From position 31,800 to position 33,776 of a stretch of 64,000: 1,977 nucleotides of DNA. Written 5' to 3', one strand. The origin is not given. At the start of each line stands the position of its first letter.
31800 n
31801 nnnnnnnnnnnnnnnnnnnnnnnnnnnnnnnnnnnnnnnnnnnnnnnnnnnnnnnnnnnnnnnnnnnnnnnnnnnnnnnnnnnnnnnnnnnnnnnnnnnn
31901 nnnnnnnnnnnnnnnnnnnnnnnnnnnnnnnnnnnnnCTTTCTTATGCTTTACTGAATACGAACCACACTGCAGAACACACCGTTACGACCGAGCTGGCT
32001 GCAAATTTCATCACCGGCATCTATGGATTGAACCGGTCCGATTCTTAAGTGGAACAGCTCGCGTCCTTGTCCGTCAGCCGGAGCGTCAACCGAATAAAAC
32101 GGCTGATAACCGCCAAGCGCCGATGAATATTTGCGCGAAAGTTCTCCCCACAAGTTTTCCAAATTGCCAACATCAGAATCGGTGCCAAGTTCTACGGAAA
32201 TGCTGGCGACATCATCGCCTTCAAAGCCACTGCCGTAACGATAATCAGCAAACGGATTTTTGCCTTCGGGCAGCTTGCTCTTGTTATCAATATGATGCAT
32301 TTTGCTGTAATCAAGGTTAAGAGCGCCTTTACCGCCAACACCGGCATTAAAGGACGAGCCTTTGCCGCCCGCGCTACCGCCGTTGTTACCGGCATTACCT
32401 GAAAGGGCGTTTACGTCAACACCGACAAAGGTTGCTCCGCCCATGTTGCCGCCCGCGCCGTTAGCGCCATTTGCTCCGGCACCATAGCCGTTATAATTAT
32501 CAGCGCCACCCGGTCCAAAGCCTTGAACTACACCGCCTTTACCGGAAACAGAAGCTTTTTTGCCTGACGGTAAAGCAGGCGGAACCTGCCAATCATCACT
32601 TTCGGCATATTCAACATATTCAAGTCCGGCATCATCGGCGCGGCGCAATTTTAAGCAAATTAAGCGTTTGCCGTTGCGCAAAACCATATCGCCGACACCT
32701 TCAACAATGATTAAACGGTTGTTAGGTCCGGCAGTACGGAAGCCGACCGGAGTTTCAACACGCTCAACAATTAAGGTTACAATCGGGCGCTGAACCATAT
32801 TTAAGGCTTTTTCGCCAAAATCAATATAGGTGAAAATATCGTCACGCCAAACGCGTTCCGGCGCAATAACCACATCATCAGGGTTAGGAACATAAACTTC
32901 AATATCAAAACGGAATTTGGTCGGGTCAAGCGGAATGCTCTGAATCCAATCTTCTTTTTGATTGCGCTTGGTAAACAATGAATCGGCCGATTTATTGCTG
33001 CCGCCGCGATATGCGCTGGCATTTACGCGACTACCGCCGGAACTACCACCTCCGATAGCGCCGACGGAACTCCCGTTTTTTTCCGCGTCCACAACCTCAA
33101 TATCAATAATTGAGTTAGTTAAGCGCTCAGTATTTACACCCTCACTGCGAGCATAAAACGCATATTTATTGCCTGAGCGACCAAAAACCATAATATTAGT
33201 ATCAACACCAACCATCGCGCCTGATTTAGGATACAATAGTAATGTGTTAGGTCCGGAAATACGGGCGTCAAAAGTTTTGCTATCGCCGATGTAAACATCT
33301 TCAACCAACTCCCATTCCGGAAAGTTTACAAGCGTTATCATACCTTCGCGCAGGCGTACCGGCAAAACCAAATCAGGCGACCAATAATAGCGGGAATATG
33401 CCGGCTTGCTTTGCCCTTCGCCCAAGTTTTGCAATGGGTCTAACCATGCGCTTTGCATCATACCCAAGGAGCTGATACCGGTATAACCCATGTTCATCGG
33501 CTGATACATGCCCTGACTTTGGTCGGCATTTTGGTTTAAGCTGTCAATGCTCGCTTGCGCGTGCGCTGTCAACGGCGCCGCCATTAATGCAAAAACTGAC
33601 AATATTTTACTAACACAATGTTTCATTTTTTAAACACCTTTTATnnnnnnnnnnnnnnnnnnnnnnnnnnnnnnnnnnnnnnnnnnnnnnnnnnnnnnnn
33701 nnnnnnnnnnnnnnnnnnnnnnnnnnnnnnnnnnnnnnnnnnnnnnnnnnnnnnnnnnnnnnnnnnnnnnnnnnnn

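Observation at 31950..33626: VirB9 fused to a SPOR-like peptidoglycan-binding domain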

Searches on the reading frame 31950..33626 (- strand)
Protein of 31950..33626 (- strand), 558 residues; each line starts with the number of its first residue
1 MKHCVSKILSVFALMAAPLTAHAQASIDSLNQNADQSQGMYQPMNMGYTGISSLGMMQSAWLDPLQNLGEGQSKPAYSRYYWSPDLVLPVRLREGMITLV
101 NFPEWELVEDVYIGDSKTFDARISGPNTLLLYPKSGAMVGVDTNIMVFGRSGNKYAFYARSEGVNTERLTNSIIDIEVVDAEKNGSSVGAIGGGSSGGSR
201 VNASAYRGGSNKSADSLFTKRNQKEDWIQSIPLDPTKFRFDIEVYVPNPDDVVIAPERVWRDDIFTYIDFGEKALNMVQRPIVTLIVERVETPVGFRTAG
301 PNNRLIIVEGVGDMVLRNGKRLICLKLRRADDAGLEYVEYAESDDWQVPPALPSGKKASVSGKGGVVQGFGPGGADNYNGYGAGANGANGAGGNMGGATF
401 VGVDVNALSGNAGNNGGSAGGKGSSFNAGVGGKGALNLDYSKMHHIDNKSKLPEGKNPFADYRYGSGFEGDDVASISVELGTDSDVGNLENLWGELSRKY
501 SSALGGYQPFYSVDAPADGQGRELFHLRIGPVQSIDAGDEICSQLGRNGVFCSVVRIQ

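Call 3: search_protein_families(library=pfam, proteins=[window:31950-33626:-], max_evalue=1)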
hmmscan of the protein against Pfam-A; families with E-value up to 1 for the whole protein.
window:31950-33626:- (558 aa): 3 families
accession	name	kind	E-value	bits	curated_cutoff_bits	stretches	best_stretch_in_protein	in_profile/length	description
PF03524.21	CagX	-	1.3e-12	48.4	34.2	1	78-325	4-195/198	Conjugal transfer protein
PF13629.12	T2SS-T3SS_pil_N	-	0.00058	20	23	1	92-156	7-65/72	Pilus formation protein N terminal region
PF05036.18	SPOR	-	0.0019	18.9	21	1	484-556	13-76/76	SPOR domain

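Call 4: search_protein_families(library=ncbifam, proteins=[window:31950-33626:-], max_evalue=1)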
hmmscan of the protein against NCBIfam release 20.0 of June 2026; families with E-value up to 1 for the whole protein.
window:31950-33626:- (558 aa): 1 family
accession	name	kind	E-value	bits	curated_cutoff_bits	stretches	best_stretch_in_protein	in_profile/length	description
TIGR02781.1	VirB9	equivalog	9e-09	35.3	217.7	2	82-161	35-109/248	P-type conjugative transfer protein VirB9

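Call 9: find_homologous_proteins(query=window:31950-33626:-, max_evalue=0.001)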
Query window:31950-33626:- (558 aa): 1763 proteins with E <= 0.001 among 8000 candidates; the best 120 are listed.
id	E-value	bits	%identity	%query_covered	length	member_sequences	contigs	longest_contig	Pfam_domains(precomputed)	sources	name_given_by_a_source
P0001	0.0e+0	1181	94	100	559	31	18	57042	PF03524.22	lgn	-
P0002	0.0e+0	1096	88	100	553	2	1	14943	PF03524.22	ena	-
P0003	0.0e+0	1094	87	100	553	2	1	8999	PF03524.22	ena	-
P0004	0.0e+0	1090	87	100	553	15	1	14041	PF03524.22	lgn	-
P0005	0.0e+0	1085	87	100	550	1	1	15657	PF03524.22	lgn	-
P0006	0.0e+0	1083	86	100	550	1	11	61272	PF03524.22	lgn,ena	-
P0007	0.0e+0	1083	86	100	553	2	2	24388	PF03524.22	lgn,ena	-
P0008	0.0e+0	1082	86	100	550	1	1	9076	PF03524.22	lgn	-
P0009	0.0e+0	1082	86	100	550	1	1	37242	PF03524.22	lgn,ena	-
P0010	0.0e+0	1082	86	100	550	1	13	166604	PF03524.22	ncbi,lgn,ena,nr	ncbi:MAG: TrbG/VirB9 family P-type conjugative transfer protein [Alphaproteobacteria bacterium]|nr:T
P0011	0.0e+0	1081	86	100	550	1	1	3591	PF03524.22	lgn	-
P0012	0.0e+0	1081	86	100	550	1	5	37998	PF03524.22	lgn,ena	-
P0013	0.0e+0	1080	86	100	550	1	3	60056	PF03524.22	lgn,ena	-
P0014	0.0e+0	1080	86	100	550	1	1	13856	PF03524.22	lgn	-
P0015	0.0e+0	1080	86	100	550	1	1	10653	PF03524.22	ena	-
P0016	0.0e+0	1079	86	100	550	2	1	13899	PF03524.22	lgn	-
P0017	0.0e+0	1078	86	100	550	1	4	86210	PF03524.22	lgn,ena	-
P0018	0.0e+0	1078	85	100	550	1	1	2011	PF03524.22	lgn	-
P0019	0.0e+0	1078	86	100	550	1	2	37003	PF03524.22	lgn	-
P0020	0.0e+0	1078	86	100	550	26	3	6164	PF03524.22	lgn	-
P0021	0.0e+0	1078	86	100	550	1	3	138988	PF03524.22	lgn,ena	-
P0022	0.0e+0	1078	86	100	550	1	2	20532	PF03524.22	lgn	-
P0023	0.0e+0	1076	86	100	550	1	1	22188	PF03524.22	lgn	-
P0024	3.6e-287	972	84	92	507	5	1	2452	PF03524.22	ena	-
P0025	1.8e-272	923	75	100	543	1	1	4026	PF03524.22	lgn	-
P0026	4.7e-270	915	74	100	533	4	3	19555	PF03524.22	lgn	-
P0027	4.5e-266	902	73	100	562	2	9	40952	PF03524.22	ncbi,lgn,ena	-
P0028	1.4e-264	897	73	100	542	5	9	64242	PF03524.22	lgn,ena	-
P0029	1.8e-264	897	72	100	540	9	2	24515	PF03524.22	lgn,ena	-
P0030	6.8e-264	895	72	100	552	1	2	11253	PF03524.22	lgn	-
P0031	7.2e-264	895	74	100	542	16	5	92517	PF03524.22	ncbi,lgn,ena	-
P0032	1.1e-263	894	72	100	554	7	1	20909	PF03524.22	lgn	-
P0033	1.7e-262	890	71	100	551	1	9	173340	PF03524.22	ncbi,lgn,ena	-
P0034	3.7e-261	886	73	100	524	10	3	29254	PF03524.22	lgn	-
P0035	8.2e-261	885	72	100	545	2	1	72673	PF03524.22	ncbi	-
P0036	6.8e-260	882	72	100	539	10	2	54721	PF03524.22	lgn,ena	-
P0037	2.0e-258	877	73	100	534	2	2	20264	PF03524.22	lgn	-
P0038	2.6e-257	873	72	100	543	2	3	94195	PF03524.22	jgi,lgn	jgi:hypothetical protein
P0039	6.3e-255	865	72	100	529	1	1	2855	PF03524.22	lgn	-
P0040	2.2e-254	863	68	100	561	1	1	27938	PF03524.22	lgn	-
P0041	1.9e-253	860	70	100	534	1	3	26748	PF03524.22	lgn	-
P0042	1.7e-252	857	69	100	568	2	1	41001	PF03524.22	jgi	-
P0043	1.0e-249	848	69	100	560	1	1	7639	PF03524.22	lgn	-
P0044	5.2e-247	839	69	100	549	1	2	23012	PF03524.22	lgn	-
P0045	3.9e-243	826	67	100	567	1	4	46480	PF03524.22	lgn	-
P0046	3.5e-241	820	67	100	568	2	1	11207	PF03524.22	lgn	-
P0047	2.9e-239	813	66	100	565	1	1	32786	PF03524.22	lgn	-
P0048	2.5e-236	804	66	100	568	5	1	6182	PF03524.22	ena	-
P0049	1.0e-234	798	64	100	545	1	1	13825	PF03524.22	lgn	-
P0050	7.9e-234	796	65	100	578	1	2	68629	PF03524.22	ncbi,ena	-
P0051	7.9e-234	796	66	100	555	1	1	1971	PF03524.22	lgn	-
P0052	7.0e-233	792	65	100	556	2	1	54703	PF03524.22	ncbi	-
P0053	3.4e-232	790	65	100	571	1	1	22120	PF03524.22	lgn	-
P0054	5.4e-230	783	65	100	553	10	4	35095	PF03524.22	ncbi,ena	-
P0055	3.5e-229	780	66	100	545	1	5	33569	PF03524.22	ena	-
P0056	4.1e-229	780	63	99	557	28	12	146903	PF03524.22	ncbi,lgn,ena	-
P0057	5.1e-229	780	65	100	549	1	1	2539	PF03524.22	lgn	-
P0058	6.5e-229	779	65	100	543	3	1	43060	PF03524.22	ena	-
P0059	8.7e-229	779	64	100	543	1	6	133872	PF03524.22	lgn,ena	-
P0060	9.3e-229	779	66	100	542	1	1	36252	PF03524.22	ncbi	-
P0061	1.1e-228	779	65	100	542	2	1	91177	PF03524.22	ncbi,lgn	-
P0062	1.3e-228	778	63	99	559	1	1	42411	PF03524.22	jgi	-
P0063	1.3e-228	778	65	100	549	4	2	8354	PF03524.22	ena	-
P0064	6.1e-228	776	65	99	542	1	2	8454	PF03524.22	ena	-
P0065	7.4e-228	776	63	99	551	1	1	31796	PF05036.19,PF03524.22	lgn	-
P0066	1.9e-227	774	63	100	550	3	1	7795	PF03524.22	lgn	-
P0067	2.1e-227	774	63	100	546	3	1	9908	PF03524.22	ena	-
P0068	8.8e-227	772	67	96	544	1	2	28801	PF03524.22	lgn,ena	-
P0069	2.4e-226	771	65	100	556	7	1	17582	PF03524.22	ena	-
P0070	3.4e-226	770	63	99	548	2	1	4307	PF03524.22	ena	-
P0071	4.6e-226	770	63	99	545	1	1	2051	PF03524.22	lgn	-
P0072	4.9e-226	770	66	96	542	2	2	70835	PF03524.22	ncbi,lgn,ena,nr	ncbi:MAG TPA: hypothetical protein DIC64_03325 [Alphaproteobacteria bacterium]|nr:hypothetical prote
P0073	7.1e-226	769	63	100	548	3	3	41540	PF03524.22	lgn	-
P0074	1.6e-225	768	63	99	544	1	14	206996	PF03524.22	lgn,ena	-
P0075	2.1e-225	768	64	100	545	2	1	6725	PF03524.22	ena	-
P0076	2.7e-225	767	64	100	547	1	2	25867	PF03524.22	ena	-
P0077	2.9e-225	767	63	100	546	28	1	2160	PF03524.22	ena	-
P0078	3.9e-225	767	64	100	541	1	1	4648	PF03524.22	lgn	-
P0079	3.9e-225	767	64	96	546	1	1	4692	PF05036.19,PF03524.22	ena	-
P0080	5.3e-225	766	64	96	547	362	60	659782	PF05036.19,PF03524.22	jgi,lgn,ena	-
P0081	7.3e-225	766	65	97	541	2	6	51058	PF05036.19,PF03524.22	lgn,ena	-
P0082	1.7e-224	765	62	99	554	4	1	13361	PF03524.22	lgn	-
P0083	2.5e-224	764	63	100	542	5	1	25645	PF03524.22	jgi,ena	-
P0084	4.3e-224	763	61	100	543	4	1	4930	PF03524.22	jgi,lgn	jgi:hypothetical protein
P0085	4.7e-224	763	62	100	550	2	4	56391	PF03524.22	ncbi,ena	-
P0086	6.0e-224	763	63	99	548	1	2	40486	PF03524.22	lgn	-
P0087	6.2e-224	763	64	96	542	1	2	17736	PF03524.22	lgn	-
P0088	1.6e-223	761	64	99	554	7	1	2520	PF05036.19,PF03524.22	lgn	-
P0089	2.0e-223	761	64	96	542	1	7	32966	PF03524.22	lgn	-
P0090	2.1e-223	761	63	100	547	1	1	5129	PF03524.22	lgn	-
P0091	2.9e-223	761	61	100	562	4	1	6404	PF03524.22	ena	-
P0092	3.1e-223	761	64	96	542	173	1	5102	PF03524.22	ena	-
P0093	5.0e-223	760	64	100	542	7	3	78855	PF03524.22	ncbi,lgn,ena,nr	ncbi:MAG: TrbG/VirB9 family P-type conjugative transfer protein [Alphaproteobacteria bacterium]|nr:T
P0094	6.9e-223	759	61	100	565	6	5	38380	PF03524.22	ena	-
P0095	7.0e-223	759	63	100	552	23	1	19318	PF03524.22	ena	-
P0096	1.0e-222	759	62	100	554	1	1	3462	PF03524.22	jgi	jgi:hypothetical protein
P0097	1.4e-222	758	64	100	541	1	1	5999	PF03524.22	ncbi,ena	-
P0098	1.5e-222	758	61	99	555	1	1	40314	PF03524.22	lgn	-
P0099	1.8e-222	758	63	100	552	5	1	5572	PF03524.22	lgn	-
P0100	3.0e-222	757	62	99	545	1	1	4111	PF03524.22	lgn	-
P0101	4.0e-222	757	64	97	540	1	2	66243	PF05036.19,PF03524.22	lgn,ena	-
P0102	7.4e-222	756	63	100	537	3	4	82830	PF03524.22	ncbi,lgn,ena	-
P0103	9.2e-222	756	59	99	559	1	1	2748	PF03524.22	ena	-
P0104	1.0e-221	756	64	95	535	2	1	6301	PF03524.22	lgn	-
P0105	1.4e-221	755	64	100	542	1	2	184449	PF03524.22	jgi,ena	-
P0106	1.5e-221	755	62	99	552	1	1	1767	PF05036.19,PF03524.22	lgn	-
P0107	1.5e-221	755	62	98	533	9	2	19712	PF03524.22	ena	-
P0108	1.9e-221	755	64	100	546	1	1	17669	PF03524.22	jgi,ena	-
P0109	2.9e-221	754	70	61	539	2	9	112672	PF03524.22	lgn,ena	-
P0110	2.9e-221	754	64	96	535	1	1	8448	PF03524.22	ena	-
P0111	4.4e-221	753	75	60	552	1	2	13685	PF05036.19,PF03524.22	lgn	-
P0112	4.7e-221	753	63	96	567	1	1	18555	PF03524.22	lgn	-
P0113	7.1e-221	753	62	98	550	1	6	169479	PF03524.22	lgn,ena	-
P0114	8.1e-221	753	63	96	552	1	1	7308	PF05036.19,PF03524.22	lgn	-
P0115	8.3e-221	753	70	61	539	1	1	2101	PF03524.22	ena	-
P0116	1.1e-220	752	63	100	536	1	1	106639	PF03524.22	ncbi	-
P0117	1.2e-220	752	63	100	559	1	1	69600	PF03524.22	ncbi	-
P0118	1.3e-220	752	70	61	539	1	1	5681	PF03524.22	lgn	-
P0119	1.4e-220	752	62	98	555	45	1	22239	PF03524.22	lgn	-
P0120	1.4e-220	752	62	98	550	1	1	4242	PF03524.22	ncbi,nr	ncbi:MAG: TrbG/VirB9 family P-type conjugative transfer protein [Alphaproteobacteria bacterium]|nr:T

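Call 19: find_related_loci(query=window:31950-33626:-, collection=genome_contigs, flank=10000)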
Query window:31950-33626:- (558 aa) in genome_contigs; peptide patterns used: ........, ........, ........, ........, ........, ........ (x = any residue, [..] = any of these).
74 stretches matched a pattern; 58 encode a relative of the query (tblastn E <= 1e-3); 57 distinct loci.
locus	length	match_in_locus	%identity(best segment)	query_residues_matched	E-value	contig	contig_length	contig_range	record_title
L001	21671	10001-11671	96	1-558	0e+0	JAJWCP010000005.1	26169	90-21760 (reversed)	MAG: Proteobacteria bacterium isolate B13_bin.31.fa NODE_360_length_26169_cov_8.669143, whole genome shotgun sequence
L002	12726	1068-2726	88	1-558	0e+0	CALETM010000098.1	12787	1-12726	MAG TPA_asm: uncultured Alphaproteobacteria bacterium isolate ERR2619727_bin.69_CONCOCT_v1.1_MAG genome assembly, contig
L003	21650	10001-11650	86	1-558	0e+0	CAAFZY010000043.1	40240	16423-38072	MAG TPA_asm: Alphaproteobacteria bacterium, isolate HGM16767, WGS project CAAFZY010000000 data, contig: SRS475987_54_k11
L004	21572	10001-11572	73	1-558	0e+0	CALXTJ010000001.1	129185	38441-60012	MAG: uncultured Alphaproteobacteria bacterium isolate BRZ_KS__bin114 genome assembly, contig: BRZ_KS__NODE_125_length_12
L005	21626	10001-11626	74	1-558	0e+0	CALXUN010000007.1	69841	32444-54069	MAG: uncultured Alphaproteobacteria bacterium isolate BRZ_FB__bin86 genome assembly, contig: BRZ_FB__NODE_532_length_698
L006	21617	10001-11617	73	1-558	0e+0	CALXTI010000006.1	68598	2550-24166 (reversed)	MAG: uncultured Alphaproteobacteria bacterium isolate BRZ_LA__bin12 genome assembly, contig: BRZ_LA__NODE_207_length_685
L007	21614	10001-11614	72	1-558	0e+0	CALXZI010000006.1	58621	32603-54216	MAG: uncultured Alphaproteobacteria bacterium isolate BRZ_RN__bin68 genome assembly, contig: BRZ_RN__NODE_529_length_586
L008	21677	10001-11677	94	1-558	0e+0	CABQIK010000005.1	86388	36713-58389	MAG TPA_asm: uncultured Alphaproteobacteria bacterium isolate MGYG-HGUT-00610 genome assembly, contig: GUT_GENOME018669_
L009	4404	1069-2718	63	1-558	0e+0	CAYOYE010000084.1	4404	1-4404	MAG TPA_asm: uncultured Azospirillaceae bacterium isolate SRP222552_co1_183 genome assembly, contig: NODE_27072_length_4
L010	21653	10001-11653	71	1-558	0e+0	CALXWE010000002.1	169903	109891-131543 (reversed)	MAG: uncultured Alphaproteobacteria bacterium isolate BRZ_SP__bin53 genome assembly, contig: BRZ_SP__NODE_58_length_1699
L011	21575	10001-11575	62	11-558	0e+0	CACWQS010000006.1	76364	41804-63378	MAG: uncultured proteobacterium isolate RUG10838 genome assembly, contig: RUG10838_asm_6, whole genome shotgun sequence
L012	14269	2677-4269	62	1-558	0e+0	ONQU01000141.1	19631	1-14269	uncultured Rhodospirillaceae bacterium isolate RUG560 genome assembly, contig: k87_49568886, whole genome shotgun sequen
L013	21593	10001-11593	61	9-558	0e+0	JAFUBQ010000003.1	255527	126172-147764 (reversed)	MAG: Alphaproteobacteria bacterium isolate RGIG4347 Roe_deer_Jejunum-1__c175, whole genome shotgun sequence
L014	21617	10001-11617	62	1-558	0e+0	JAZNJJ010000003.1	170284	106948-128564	MAG: Alphaproteobacteria bacterium isolate T1900044680_TS20190146.MAGScoT_cleanbin_000022 SGB_1681_k141_1758589, whole g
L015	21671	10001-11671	61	1-558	0e+0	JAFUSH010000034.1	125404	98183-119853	MAG: Alphaproteobacteria bacterium isolate RGIG4780 Roe_deer_Reticulum-3__c1106, whole genome shotgun sequence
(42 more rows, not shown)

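Call 49: search_solved_structures(query=A3, max_evalue=1, show_alignments=0)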
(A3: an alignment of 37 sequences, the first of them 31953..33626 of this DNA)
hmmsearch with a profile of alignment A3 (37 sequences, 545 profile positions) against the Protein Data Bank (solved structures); distinct sequences matched with E-value up to 1: 0.
